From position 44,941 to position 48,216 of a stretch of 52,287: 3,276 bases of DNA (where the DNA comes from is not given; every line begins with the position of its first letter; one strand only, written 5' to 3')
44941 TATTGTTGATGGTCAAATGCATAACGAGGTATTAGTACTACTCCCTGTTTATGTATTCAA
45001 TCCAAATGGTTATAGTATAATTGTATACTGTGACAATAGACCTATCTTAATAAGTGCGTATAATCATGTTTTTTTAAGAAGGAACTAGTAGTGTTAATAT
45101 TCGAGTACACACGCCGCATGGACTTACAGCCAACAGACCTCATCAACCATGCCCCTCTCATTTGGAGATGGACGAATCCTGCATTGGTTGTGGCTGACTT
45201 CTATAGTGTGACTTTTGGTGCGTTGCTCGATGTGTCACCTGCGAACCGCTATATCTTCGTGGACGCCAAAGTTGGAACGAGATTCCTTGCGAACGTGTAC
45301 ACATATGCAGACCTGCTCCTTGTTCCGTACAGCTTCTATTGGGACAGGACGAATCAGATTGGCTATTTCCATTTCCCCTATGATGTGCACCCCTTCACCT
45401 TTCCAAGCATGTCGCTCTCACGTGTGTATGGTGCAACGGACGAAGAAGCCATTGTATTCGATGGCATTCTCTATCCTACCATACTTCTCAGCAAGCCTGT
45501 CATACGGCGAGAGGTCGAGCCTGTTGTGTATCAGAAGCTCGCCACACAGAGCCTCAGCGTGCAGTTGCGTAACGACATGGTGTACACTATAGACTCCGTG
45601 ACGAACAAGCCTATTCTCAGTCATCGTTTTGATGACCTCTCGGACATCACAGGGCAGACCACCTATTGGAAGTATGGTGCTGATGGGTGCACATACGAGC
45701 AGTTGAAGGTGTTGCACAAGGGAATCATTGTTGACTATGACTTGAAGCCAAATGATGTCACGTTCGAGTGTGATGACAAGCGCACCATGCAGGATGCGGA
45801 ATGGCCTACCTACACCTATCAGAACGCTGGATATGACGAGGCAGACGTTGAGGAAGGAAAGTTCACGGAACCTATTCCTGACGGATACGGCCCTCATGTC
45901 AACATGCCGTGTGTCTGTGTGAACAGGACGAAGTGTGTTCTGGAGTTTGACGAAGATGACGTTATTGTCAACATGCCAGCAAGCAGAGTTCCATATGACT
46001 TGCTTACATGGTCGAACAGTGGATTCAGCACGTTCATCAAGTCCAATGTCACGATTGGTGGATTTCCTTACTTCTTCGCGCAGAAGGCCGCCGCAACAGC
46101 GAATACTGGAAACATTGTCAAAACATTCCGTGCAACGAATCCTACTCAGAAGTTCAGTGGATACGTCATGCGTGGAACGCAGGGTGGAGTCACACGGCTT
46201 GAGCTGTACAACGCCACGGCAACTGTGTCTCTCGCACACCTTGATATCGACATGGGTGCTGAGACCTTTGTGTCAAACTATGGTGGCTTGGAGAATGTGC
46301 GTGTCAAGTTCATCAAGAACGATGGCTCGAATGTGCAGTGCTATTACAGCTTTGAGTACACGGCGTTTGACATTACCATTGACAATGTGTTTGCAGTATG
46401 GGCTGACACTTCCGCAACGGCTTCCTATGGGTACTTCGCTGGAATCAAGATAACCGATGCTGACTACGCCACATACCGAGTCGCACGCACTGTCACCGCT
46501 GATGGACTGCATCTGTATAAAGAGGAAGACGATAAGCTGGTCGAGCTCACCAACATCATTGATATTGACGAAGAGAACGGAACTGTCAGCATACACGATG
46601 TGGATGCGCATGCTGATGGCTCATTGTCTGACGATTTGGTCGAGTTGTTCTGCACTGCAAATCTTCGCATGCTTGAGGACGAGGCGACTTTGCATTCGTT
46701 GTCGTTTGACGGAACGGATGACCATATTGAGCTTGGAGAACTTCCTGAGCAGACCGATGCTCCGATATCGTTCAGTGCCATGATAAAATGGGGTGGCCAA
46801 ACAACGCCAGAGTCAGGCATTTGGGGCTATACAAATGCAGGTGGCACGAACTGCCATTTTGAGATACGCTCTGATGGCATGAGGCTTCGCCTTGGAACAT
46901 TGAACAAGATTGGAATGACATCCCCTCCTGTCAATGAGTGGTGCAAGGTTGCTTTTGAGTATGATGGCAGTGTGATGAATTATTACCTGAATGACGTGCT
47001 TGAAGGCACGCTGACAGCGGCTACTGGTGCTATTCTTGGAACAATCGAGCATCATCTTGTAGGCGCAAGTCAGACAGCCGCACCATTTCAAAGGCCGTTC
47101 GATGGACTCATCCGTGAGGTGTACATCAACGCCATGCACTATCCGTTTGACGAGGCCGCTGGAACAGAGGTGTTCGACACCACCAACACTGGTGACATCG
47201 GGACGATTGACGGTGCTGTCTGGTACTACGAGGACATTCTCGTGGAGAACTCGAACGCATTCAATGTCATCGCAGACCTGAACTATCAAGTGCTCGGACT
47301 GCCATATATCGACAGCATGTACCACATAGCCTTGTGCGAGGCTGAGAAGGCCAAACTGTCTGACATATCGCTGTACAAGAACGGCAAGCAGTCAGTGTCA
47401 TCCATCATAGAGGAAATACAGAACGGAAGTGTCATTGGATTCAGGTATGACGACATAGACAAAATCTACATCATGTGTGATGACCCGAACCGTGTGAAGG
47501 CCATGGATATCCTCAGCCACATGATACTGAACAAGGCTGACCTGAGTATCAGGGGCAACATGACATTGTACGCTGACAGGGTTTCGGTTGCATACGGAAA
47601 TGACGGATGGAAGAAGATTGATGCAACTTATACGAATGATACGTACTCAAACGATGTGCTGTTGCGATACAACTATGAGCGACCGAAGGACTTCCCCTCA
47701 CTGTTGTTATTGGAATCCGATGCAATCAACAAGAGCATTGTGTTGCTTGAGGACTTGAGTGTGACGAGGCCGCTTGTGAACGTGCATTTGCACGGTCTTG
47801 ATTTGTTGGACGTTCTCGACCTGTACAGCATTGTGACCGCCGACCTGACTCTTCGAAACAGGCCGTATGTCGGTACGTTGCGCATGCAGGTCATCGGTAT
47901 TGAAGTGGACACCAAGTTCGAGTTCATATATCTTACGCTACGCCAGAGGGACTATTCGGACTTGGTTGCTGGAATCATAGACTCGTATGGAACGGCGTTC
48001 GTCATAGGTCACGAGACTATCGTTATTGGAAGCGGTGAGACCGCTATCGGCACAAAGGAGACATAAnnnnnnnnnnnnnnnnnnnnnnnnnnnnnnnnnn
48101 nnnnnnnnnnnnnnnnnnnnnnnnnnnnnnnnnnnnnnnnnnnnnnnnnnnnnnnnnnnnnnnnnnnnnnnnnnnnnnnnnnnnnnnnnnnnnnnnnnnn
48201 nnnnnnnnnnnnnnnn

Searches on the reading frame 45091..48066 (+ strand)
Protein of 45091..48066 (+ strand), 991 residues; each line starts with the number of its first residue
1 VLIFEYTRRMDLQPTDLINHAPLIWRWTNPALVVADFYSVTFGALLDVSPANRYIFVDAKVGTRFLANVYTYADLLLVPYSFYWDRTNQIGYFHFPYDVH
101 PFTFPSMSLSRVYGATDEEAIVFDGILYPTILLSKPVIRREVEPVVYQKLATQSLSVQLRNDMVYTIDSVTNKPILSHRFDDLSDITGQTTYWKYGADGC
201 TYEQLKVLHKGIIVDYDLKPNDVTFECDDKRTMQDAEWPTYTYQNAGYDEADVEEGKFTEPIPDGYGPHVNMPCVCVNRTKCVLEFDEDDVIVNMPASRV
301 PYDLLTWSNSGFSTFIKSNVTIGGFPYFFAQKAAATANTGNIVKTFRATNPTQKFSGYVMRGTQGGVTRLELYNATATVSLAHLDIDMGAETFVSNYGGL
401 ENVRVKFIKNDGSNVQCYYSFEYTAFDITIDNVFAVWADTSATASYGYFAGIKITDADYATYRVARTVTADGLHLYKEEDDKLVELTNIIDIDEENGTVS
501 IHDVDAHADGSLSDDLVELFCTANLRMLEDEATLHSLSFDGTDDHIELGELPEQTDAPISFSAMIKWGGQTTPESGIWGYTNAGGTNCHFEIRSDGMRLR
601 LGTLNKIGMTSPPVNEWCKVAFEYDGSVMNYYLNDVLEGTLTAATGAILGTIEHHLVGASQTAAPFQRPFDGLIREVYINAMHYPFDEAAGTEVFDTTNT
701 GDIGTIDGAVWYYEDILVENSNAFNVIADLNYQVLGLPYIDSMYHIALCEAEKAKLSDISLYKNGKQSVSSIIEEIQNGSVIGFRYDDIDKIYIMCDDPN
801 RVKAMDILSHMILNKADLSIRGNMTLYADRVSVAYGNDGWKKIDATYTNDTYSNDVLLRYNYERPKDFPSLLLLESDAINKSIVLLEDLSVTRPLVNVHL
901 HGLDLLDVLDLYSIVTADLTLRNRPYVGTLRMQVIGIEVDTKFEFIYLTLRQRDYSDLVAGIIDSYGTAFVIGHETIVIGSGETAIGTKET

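Call 73: search_protein_families(library=pfam, proteins=[window:45091-48066:+], max_evalue=0.01)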
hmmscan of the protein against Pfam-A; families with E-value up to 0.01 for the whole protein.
window:45091-48066:+ (991 aa): 1 family
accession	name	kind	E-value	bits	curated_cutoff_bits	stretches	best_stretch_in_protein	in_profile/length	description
PF13385.13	Laminin_G_3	-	1.5e-10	41.9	27.6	1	540-679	1-140/151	Concanavalin A-like lectin/glucanases superfamily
